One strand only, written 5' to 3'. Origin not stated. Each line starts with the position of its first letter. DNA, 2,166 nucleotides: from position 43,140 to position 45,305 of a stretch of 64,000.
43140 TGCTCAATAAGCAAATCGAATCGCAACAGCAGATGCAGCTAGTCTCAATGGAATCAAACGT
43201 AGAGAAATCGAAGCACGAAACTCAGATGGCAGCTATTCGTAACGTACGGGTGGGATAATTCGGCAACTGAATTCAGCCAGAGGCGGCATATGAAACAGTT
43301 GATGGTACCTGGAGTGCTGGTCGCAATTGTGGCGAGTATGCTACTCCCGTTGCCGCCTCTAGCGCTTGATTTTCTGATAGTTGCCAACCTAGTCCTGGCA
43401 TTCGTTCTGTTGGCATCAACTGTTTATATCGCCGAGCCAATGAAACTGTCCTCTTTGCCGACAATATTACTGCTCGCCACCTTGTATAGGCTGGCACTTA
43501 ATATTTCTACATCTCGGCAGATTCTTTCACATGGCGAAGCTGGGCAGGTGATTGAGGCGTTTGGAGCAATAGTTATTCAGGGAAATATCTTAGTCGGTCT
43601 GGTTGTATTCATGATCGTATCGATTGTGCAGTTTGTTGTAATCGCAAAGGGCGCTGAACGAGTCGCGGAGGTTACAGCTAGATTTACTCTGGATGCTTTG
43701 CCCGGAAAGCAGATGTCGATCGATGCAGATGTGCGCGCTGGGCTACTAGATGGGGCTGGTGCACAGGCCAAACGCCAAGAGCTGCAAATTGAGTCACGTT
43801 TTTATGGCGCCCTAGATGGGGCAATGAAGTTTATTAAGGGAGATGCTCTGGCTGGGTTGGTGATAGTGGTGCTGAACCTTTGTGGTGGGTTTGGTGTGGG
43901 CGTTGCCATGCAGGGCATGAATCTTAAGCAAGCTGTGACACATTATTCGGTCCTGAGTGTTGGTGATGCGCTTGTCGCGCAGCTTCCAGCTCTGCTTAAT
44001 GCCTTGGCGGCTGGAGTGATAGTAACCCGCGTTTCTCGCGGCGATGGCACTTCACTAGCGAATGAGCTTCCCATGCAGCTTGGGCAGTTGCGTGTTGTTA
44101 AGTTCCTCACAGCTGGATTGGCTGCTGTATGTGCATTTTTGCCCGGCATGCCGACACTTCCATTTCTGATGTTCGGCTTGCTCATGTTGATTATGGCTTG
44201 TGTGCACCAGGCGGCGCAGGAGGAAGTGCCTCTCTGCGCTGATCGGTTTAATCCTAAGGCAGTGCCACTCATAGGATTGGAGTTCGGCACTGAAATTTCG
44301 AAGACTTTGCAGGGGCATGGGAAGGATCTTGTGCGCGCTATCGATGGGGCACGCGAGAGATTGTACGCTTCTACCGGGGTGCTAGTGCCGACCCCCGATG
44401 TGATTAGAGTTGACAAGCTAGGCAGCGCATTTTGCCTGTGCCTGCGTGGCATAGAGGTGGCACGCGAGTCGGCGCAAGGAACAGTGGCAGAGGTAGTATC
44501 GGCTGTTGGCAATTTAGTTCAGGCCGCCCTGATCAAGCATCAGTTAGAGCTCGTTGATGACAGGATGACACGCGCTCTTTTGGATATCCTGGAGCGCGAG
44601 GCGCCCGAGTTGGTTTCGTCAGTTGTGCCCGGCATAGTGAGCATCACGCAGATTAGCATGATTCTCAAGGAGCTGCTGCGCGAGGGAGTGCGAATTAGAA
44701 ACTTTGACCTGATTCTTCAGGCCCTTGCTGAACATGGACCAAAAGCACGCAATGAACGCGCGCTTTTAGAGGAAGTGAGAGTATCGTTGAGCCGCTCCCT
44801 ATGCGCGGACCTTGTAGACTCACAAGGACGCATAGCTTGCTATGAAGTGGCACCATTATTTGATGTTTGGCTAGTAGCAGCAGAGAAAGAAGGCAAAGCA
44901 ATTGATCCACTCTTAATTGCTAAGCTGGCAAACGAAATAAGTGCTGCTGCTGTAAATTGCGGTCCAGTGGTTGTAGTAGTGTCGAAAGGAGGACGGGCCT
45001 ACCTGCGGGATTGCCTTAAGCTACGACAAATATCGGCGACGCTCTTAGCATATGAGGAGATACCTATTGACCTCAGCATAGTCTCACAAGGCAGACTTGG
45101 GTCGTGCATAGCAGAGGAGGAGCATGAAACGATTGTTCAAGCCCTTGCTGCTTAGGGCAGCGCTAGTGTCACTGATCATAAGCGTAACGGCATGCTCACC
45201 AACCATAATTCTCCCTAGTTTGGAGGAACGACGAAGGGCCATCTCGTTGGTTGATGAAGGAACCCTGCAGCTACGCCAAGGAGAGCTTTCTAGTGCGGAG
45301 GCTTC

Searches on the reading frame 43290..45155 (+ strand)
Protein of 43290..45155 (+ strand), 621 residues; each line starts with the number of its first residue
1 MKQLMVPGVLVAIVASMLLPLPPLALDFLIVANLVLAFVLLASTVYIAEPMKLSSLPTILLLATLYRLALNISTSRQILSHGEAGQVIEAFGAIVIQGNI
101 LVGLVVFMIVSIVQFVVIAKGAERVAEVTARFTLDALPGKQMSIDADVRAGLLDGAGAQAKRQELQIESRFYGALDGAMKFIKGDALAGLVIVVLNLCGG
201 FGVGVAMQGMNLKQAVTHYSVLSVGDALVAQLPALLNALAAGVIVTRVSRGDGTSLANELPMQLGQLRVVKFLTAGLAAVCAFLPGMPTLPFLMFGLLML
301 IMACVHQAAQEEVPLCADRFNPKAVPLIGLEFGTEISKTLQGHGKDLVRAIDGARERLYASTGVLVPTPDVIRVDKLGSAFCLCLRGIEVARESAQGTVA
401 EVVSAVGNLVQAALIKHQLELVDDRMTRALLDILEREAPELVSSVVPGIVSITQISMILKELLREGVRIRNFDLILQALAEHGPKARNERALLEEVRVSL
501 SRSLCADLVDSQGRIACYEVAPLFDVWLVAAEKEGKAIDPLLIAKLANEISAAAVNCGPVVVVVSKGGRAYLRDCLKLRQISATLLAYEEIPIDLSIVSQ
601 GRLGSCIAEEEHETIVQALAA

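Call 3: search_protein_families(library=pfam, proteins=[window:43290-45155:+], max_evalue=0.1)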
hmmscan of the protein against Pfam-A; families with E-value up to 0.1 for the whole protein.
window:43290-45155:+ (621 aa): 1 family
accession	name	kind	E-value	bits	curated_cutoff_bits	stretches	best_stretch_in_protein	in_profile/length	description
PF00771.25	FHIPEP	-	4.4e-160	534.8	29.1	2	13-395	1-402/657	FHIPEP family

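Call 4: search_protein_families(library=ncbifam, proteins=[window:43290-45155:+], max_evalue=0.1)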
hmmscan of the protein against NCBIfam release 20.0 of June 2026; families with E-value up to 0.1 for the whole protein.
window:43290-45155:+ (621 aa): 5 families
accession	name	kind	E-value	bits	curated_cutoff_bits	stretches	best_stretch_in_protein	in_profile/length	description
TIGR01399.1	hrcV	equivalog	1.7e-144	482.9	692.25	2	2-408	3-427/677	type III secretion system export apparatus subunit SctV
TIGR01398.1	FlhA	equivalog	7.6e-141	470.6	772.1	2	2-394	2-415/678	flagellar biosynthesis protein FlhA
NF011865.0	PRK15337.1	equivalog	3e-125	419.2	800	2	3-311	14-321/686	EscV/YscV/HrcV family type III secretion system export apparatus protein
NF009363.0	PRK12720.1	equivalog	3.1e-124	415.9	993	2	9-370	24-390/683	EscV/YscV/HrcV family type III secretion system export apparatus protein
NF004571.0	PRK05910.1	equivalog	4.5e-69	233.4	670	1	10-515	16-489/584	type III secretion system protein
